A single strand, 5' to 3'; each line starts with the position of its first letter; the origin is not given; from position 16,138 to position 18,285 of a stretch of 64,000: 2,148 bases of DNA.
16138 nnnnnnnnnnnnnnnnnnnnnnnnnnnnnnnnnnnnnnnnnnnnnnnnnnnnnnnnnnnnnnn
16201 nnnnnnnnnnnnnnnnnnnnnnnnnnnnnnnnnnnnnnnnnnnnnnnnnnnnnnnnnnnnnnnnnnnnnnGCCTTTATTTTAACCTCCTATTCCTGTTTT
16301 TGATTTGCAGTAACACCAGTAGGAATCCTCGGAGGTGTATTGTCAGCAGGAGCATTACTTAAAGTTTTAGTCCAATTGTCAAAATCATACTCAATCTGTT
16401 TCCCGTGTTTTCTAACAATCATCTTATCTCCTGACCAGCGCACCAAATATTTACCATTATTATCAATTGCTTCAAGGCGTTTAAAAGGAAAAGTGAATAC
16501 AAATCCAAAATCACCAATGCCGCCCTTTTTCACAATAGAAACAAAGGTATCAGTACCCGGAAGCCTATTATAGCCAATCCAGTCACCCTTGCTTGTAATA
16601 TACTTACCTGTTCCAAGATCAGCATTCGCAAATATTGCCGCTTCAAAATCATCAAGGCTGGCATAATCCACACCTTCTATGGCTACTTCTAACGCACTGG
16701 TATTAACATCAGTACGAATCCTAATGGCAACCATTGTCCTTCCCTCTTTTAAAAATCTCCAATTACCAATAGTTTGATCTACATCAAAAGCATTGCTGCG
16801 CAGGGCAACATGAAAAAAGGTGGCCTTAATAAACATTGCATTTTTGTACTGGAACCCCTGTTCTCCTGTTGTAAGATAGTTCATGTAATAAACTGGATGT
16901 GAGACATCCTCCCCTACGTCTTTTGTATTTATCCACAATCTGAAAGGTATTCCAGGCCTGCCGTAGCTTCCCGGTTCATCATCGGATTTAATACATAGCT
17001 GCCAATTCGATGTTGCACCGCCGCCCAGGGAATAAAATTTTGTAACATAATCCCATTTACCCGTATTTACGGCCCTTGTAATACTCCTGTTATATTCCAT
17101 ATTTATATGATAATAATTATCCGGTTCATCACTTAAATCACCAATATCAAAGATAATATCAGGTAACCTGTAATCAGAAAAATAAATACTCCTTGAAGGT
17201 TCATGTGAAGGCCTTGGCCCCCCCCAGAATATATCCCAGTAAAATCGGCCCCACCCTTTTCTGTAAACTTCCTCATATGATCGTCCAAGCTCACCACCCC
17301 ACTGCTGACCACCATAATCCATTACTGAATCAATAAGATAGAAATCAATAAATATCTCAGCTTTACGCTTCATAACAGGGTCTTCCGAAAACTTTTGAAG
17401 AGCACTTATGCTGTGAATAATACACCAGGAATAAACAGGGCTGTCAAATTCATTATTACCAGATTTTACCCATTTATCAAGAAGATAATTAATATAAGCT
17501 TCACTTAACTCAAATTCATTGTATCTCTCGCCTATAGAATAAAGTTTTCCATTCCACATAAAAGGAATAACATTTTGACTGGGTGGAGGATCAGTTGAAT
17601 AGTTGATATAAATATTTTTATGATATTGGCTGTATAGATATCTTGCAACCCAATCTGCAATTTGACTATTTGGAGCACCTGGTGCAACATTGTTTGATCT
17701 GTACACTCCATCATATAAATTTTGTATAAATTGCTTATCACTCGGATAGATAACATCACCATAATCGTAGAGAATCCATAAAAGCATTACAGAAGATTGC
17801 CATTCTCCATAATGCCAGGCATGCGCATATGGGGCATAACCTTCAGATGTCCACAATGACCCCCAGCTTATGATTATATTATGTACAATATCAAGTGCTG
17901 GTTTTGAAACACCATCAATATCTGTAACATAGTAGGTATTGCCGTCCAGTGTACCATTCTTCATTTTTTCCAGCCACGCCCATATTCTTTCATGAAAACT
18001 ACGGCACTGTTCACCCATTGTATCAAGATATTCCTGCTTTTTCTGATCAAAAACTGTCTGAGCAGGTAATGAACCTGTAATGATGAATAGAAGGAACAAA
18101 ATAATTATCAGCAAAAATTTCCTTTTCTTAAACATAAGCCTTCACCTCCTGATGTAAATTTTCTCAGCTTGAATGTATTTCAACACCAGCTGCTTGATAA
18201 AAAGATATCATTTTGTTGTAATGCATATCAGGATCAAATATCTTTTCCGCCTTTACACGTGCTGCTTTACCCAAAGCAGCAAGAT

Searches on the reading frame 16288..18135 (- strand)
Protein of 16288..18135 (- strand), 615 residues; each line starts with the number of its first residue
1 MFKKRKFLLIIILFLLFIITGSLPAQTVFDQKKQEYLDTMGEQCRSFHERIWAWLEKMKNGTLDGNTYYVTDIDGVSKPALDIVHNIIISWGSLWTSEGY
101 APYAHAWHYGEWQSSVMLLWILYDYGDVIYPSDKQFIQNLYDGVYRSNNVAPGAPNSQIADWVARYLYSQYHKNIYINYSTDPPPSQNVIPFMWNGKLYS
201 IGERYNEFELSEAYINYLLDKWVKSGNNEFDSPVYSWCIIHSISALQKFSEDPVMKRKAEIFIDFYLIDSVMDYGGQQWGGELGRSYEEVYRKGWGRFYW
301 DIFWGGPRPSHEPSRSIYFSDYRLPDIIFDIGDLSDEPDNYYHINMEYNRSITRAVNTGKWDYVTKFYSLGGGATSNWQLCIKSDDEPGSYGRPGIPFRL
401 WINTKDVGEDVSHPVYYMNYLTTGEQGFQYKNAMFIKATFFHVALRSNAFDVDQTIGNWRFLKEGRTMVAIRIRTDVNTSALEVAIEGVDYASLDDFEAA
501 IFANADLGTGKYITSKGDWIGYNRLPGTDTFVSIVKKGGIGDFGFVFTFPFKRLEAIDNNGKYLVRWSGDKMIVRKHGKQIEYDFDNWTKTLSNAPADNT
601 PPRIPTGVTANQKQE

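Call 8: search_protein_families(library=pfam, proteins=[window:16288-18135:-], max_evalue=0.01)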
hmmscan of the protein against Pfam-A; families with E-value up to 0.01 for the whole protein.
window:16288-18135:- (615 aa): 0 families

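Call 10: find_homologous_proteins(query=window:16288-18135:-)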
Query window:16288-18135:- (615 aa): 52 proteins with E <= 0.001 among 4777 candidates.
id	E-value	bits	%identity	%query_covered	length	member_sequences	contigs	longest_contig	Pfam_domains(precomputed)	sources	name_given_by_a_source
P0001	0.0e+0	1462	100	100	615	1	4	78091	-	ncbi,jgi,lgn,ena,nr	ncbi:hypothetical protein J7K93_04030 [bacterium]|nr:hypothetical protein [bacterium]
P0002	0.0e+0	1274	84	100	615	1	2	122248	-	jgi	-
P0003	0.0e+0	1073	70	100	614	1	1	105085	-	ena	-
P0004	7.1e-254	862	85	69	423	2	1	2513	-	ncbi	ncbi:MAG: hypothetical protein DRP59_13325, partial [Spirochaetes bacterium]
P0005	1.4e-220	752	53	98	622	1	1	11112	-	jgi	-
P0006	4.9e-217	740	52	98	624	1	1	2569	-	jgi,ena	-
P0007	6.6e-216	737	52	96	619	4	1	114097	-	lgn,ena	-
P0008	1.6e-209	716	50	99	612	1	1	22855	-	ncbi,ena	-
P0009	2.3e-209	715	51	98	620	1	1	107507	-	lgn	-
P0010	3.4e-204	698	55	89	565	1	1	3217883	-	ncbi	ncbi:MAG: hypothetical protein JSV56_04745, partial [Methanomassiliicoccales archaeon]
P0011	6.1e-200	684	50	96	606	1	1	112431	-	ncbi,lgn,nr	ncbi:hypothetical protein JW948_02085 [bacterium]|nr:hypothetical protein [bacterium]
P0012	5.8e-199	681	49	96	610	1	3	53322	-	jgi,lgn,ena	-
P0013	9.4e-197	673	50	98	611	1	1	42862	-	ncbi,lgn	-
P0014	7.4e-196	670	50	99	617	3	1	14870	-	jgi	-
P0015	3.3e-193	662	48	98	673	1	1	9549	-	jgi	jgi:hypothetical protein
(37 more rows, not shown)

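Call 12: find_encoding_contigs(protein=P0001, flank=3000, max_places=10)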
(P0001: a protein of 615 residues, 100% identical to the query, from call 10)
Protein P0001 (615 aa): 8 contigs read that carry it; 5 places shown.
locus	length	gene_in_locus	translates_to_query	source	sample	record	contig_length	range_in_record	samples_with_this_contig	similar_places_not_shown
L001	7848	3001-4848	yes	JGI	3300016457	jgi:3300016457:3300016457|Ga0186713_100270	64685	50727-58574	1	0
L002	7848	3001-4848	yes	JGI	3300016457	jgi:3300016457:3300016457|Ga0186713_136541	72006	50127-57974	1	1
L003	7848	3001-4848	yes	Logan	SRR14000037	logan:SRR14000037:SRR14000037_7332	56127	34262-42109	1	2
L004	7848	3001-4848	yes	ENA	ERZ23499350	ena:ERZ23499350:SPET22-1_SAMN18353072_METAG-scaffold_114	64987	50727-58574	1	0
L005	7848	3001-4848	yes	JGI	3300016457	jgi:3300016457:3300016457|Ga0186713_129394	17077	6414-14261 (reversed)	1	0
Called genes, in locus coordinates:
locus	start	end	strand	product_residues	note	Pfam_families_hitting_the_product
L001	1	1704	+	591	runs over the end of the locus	PF02543:Carbam_trans_N, PF16861:Carbam_trans_C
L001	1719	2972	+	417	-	PF13439:Glyco_transf_4, PF13579:Glyco_trans_4_4 (weak), PF00534:Glycos_transf_1, PF13692:Glyco_trans_1_4, PF13524:Glyco_trans_1_2 (weak)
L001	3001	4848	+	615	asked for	-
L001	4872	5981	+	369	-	PF13439:Glyco_transf_4, PF13579:Glyco_trans_4_4 (faint), PF20706:GT4-conflict (weak), PF00534:Glycos_transf_1, PF13692:Glyco_trans_1_4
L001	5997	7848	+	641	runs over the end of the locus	PF25275:Golvesin_C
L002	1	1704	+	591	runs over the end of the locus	PF02543:Carbam_trans_N, PF16861:Carbam_trans_C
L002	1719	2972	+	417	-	PF13439:Glyco_transf_4, PF13579:Glyco_trans_4_4 (weak), PF00534:Glycos_transf_1, PF13692:Glyco_trans_1_4, PF13524:Glyco_trans_1_2 (weak)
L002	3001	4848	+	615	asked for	-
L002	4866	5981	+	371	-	PF13439:Glyco_transf_4, PF13579:Glyco_trans_4_4 (faint), PF20706:GT4-conflict (weak), PF00534:Glycos_transf_1, PF13692:Glyco_trans_1_4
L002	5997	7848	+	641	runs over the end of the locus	PF25275:Golvesin_C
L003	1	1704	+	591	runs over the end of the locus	PF02543:Carbam_trans_N, PF16861:Carbam_trans_C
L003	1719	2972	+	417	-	PF13439:Glyco_transf_4, PF13579:Glyco_trans_4_4 (weak), PF00534:Glycos_transf_1, PF13692:Glyco_trans_1_4, PF13524:Glyco_trans_1_2 (weak)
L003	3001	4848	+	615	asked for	-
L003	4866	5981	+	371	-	PF13439:Glyco_transf_4, PF13579:Glyco_trans_4_4 (faint), PF20706:GT4-conflict (weak), PF00534:Glycos_transf_1, PF13692:Glyco_trans_1_4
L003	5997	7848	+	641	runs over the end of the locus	PF25275:Golvesin_C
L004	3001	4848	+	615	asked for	-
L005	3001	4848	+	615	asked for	-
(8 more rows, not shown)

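Call 14: find_encoding_contigs(protein=P0002, flank=10000, max_places=4)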
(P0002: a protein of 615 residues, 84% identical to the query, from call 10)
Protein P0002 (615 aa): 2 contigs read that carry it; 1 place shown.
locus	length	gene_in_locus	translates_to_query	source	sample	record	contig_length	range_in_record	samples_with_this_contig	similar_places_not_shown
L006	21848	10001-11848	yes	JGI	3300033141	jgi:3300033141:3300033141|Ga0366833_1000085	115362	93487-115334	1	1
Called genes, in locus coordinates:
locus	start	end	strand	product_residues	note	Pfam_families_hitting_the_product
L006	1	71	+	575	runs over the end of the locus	PF13231:PMT_2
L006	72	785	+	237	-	PF00535:Glycos_transf_2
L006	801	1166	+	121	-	PF10066:DUF2304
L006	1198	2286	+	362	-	PF13641:Glyco_tranf_2_3, PF00535:Glycos_transf_2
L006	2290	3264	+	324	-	PF03706:LPG_synthase_TM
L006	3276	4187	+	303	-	PF00685:Sulfotransfer_1, PF13469:Sulfotransfer_3 (faint)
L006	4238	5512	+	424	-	PF02366:PMT, PF13231:PMT_2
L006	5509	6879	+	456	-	PF04932:Wzy_C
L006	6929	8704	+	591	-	PF02543:Carbam_trans_N, PF16861:Carbam_trans_C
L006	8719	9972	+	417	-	PF13439:Glyco_transf_4, PF13477:Glyco_trans_4_2 (faint), PF13579:Glyco_trans_4_4 (weak), PF00534:Glycos_transf_1, PF13692:Glyco_trans_1_4, PF13524:Glyco_trans_1_2 (weak)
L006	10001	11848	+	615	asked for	-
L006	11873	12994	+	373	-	PF13439:Glyco_transf_4, PF13579:Glyco_trans_4_4, PF20706:GT4-conflict (weak), PF00534:Glycos_transf_1, PF13692:Glyco_trans_1_4, PF13524:Glyco_trans_1_2 (weak)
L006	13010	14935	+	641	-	PF25275:Golvesin_C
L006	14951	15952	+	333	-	PF13489:Methyltransf_23, PF08242:Methyltransf_12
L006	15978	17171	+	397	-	PF13439:Glyco_transf_4, PF13579:Glyco_trans_4_4 (weak), PF00534:Glycos_transf_1, PF13692:Glyco_trans_1_4, PF13524:Glyco_trans_1_2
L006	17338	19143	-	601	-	PF00009:GTP_EFTU, PF01926:MMR_HSR1 (faint), PF22042:EF-G_D2, PF03144:GTP_EFTU_D2, PF00679:EFG_C, PF21018:BipA_C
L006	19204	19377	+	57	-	-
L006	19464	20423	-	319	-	PF07602:DUF1565 (faint), PF22842:Pel9A-like_beta_helix, PF13229:Beta_helix, PF05048:NosD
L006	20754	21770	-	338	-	PF11383:DUF3187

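Call 15: find_encoding_contigs(protein=P0003, flank=10000, max_places=3)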
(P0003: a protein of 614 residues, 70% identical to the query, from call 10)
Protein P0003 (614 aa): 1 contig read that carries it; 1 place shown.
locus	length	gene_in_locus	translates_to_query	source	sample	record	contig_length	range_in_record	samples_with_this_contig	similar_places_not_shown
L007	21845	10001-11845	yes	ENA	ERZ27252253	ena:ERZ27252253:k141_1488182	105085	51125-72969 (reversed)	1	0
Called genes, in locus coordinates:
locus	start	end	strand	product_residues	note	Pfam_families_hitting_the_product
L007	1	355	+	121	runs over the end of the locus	PF10066:DUF2304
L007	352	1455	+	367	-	PF00535:Glycos_transf_2, PF13641:Glyco_tranf_2_3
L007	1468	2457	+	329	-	PF03706:LPG_synthase_TM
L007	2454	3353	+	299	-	PF13469:Sulfotransfer_3 (faint)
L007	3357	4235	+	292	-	PF00685:Sulfotransfer_1, PF13469:Sulfotransfer_3 (weak)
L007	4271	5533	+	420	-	PF02366:PMT (weak), PF13231:PMT_2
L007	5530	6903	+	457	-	PF04932:Wzy_C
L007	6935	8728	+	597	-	PF02543:Carbam_trans_N, PF16861:Carbam_trans_C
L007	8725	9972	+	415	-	PF13439:Glyco_transf_4, PF13579:Glyco_trans_4_4, PF00534:Glycos_transf_1, PF13692:Glyco_trans_1_4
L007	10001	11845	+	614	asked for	-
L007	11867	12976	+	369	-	PF13439:Glyco_transf_4, PF13579:Glyco_trans_4_4 (faint), PF20706:GT4-conflict (weak), PF00534:Glycos_transf_1, PF13692:Glyco_trans_1_4, PF13524:Glyco_trans_1_2 (weak)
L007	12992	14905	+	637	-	PF25275:Golvesin_C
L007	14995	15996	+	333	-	PF13489:Methyltransf_23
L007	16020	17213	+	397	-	PF13439:Glyco_transf_4, PF13579:Glyco_trans_4_4 (weak), PF00534:Glycos_transf_1, PF13692:Glyco_trans_1_4, PF13524:Glyco_trans_1_2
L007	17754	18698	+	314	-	PF01040:UbiA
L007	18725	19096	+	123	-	PF04138:GtrA_DPMS_TM (weak)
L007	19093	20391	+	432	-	PF01565:FAD_binding_4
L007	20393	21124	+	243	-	PF00106:adh_short, PF08659:KR, PF13561:adh_short_C2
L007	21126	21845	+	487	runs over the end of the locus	PF13231:PMT_2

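Call 16: find_encoding_contigs(protein=P0004, flank=3000, max_places=3)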
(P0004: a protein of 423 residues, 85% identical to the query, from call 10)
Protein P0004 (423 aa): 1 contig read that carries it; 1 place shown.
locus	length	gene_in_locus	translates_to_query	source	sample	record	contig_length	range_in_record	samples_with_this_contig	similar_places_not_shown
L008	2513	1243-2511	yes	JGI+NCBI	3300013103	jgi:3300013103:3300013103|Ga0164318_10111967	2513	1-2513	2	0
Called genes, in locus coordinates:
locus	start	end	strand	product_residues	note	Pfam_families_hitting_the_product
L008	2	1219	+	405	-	PF13439:Glyco_transf_4, PF00534:Glycos_transf_1, PF13692:Glyco_trans_1_4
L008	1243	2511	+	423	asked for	?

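Call 37: find_related_loci(query=A1, collection=genome_contigs, flank=3000)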
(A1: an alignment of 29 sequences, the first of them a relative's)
Query A1 (615 aa) in genome_contigs; peptide patterns used: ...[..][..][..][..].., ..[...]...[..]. (x = any residue, [..] = any of these).
41 stretches matched a pattern; 29 encode a relative of the query (tblastn E <= 1e-3); 28 distinct loci.
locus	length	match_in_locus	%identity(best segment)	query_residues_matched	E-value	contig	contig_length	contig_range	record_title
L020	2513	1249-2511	85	2-424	0e+0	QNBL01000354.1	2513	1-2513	MAG: Spirochaetes bacterium isolate B11_G9 B11_Guay9_scaffold_111967, whole genome shotgun sequence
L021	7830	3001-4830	50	4-614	0e+0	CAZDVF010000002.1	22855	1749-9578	MAG TPA_asm: uncultured bacterium isolate binchicken_co256_218 genome assembly, contig: NODE_4230_length_22855_cov_5.008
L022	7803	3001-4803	50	11-614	0e+0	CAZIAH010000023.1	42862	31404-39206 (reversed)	MAG TPA_asm: uncultured bacterium isolate SRP323688_co1_225 genome assembly, contig: NODE_1646_length_42862_cov_9.064569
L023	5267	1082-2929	47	2-613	0e+0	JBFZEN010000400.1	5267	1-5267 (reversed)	MAG: bacterium isolate PPR_0588 k121_6144751, whole genome shotgun sequence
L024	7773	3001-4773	50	15-606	0e+0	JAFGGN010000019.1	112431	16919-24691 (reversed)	MAG: bacterium isolate Zod_Metabat.1387 k87_1824241, whole genome shotgun sequence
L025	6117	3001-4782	48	10-608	0e+0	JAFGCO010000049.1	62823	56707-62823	MAG: bacterium isolate Zod_Metabat.1116 k87_9784504, whole genome shotgun sequence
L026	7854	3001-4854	49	1-614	0e+0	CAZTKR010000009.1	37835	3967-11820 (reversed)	MAG TPA_asm: uncultured bacterium isolate binchicken_co334_18 genome assembly, contig: NODE_1730_length_37835_cov_5.9179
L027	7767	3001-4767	47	20-608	0e+0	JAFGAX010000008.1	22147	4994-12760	MAG: bacterium isolate Zod_maxbin.0504 k87_219908, whole genome shotgun sequence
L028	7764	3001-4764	46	21-608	4e-180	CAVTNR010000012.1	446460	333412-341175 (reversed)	MAG: uncultured bacterium isolate MFD04716.bin.3.7 genome assembly, contig: contig_29921, whole genome shotgun sequence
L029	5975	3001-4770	45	19-608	4e-180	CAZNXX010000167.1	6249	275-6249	MAG TPA_asm: uncultured bacterium isolate SRP192927_co6_52 genome assembly, contig: NODE_34341_length_6249_cov_10.804165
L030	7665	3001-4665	55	10-558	0e+0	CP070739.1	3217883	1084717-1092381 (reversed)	MAG: Methanomassiliicoccales archaeon isolate bin396 chromosome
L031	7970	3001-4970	51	4-610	3e-147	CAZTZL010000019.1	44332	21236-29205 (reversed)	MAG TPA_asm: uncultured bacterium isolate binchicken_co94_424 genome assembly, contig: NODE_1042_length_44332_cov_14.871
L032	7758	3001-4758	47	23-608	6e-180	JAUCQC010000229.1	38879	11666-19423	MAG: bacterium isolate Bin_019 k127_767909, whole genome shotgun sequence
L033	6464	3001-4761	34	34-588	6e-90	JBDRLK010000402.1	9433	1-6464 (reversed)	MAG: Pseudomonadota bacterium isolate MEGAHIT-group-1.774 k141_422161, whole genome shotgun sequence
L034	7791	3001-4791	34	3-610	2e-79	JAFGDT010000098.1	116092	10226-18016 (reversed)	MAG: bacterium isolate Zod_Metabat.1186 k87_8719731, whole genome shotgun sequence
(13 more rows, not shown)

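Call 39: predict_structure(alignment_id=A1)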
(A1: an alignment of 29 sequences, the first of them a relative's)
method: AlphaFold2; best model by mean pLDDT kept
length: 615 residues; sequences in the alignment: 29
mean_pLDDT: 87.0   pTM: 0.87
mean pLDDT of the five models: 87.0, 85.7, 83.1, 82.7, 80.1
residues with pLDDT >= 90: 384; 70-90: 165; 50-70: 34; < 50: 32
segments of 3 or more residues with pLDDT < 50: 22-24, 389-392, 409-418, 601-615
pLDDT, mean of each block of 10 residues (from residue 1): 67 74 68 95 92 98 97 97 98 89 88 93 98 98 89 86 96 94 74 95 95 96 90 91 97 97 96 84 82 83 87 93 93 89 92 79 93 84 67 64 69 42 87 94 78 95 95 96 96 98 95 96 90 92 88 91 91 93 95 76 38 35
secondary structure, 60 per line:
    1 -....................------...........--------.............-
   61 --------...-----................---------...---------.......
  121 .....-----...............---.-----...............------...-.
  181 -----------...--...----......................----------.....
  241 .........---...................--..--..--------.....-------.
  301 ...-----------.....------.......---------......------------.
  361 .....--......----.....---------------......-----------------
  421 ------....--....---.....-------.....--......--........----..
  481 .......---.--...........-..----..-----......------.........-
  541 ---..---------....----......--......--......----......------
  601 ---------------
elements in order: H2-21 H28-38 H47-59 E69-71 E77-79 H80-92 H114-125 H131-145 H155-169 E176-178 E192-194 E197-199 E204-206 H207-225 H236-249 H253-271 H288-292 H300-303 H315-319 H326-332 E342-347 E360-365 E368-373 E378-382 E398-403 E427-430 E433-436 E440-444 E452-456 E459-464 E467-474 E479-487 H494-504 E519-524 E531-536 E555-558 E563-568 E571-576 E579-584 E589-594

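Call 41: fold_search(model_id=the predicted structure, library=pdb)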
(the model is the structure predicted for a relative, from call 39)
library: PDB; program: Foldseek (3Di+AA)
matches with E <= 10: 929; with E <= 0.001: 0
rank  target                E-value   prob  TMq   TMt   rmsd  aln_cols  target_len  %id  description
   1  2fut_A                1.1e-03  0.63  0.24  0.21  19.2       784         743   10  Crystal Structure of Heparinase II Complexed with a Disaccharide Product (released 2006-04-18)
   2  7ttc_B                4.0e-03  0.21  0.06  0.09  16.8       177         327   11  BamABCDE bound to substrate EspP (released 2022-03-30)
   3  7r2x_A                6.6e-03  0.57  0.27  0.23  17.9       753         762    9  Paradendryphiella salina PL8 mannuronate-specific alginate lyase (released 2023-02-15)
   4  6n01_C                7.3e-03  0.18  0.09  0.13  17.7       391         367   10  Structure of apo AztD from Citrobacter koseri (released 2019-09-18)
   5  8h36_B                7.7e-03  0.12  0.09  0.10  23.5       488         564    9  Cryo-EM Structure of the KBTBD2-CUL3-Rbx1-p85a dimeric complex (released 2023-10-11)
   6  8hme_D                1.1e-02  0.14  0.07  0.04  21.2       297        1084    9  head module state 1 of Tetrahymena IFT-A (released 2023-06-14)
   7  9o3q                  1.2e-02  0.60  0.27  0.28  14.0       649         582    9  Apo-structure of a chondroitinase (released 2025-06-11)
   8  4pxw_B                1.5e-02  0.13  0.07  0.12  17.4       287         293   10  Crystal structure of human DCAF1 WD40 repeats (Q1250L) (released 2014-04-16)
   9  5aja_A                1.5e-02  0.12  0.08  0.11  16.9       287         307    8  Crystal structure of mandrill SAMHD1 (amino acid residues 1-114) bound to Vpx isolated from mandrill and human DCAF1 ( (released 2015-04-22)
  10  8w3v_B                2.0e-02  0.14  0.07  0.12  17.9       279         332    8  Crystal structure of human WDR41 (released 2024-03-27)
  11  9b9w_B                2.0e-02  0.12  0.07  0.11  17.4       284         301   10  Crystal structure of the ternary complex of DCAF1 and WDR5 with PROTAC, OICR-40792 (released 2024-11-06)
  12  9fqr_Xj               2.4e-02  0.12  0.07  0.06  18.9       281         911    8  96-nm repeat of axonemal doublet microtubules from bovine sperm (released 2025-03-26)
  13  9d2f_K                2.6e-02  0.13  0.08  0.06  18.0       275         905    6  3D structure and atomic model of RS3 of mouse respiratory cilia (released 2025-08-13)
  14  4uuy_A                2.6e-02  0.12  0.09  0.14  20.2       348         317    8  Structural Identification of the Vps18 beta-propeller reveals a critical role in the HOPS complex stability and functi (released 2014-10-29)
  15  6rxt_UL               2.6e-02  0.10  0.07  0.06  18.1       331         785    8  Cryo-EM structure of the 90S pre-ribosome (Kre33-Noc4) from Chaetomium thermophilum, state A (released 2019-08-14)
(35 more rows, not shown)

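Call 44: search_solved_structures(query=A1, max_evalue=10)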
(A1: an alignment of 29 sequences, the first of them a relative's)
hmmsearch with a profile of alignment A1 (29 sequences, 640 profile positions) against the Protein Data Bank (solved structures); distinct sequences matched with E-value up to 10: 1.
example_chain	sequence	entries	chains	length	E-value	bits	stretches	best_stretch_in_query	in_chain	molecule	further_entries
6j0n_P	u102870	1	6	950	0.43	11.8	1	27-91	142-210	Pvc12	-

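Call 45: search_protein_families(library=ncbifam, proteins=[window:16288-18135:-], max_evalue=0.01)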
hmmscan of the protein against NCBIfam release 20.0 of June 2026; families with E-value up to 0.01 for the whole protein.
window:16288-18135:- (615 aa): 0 families
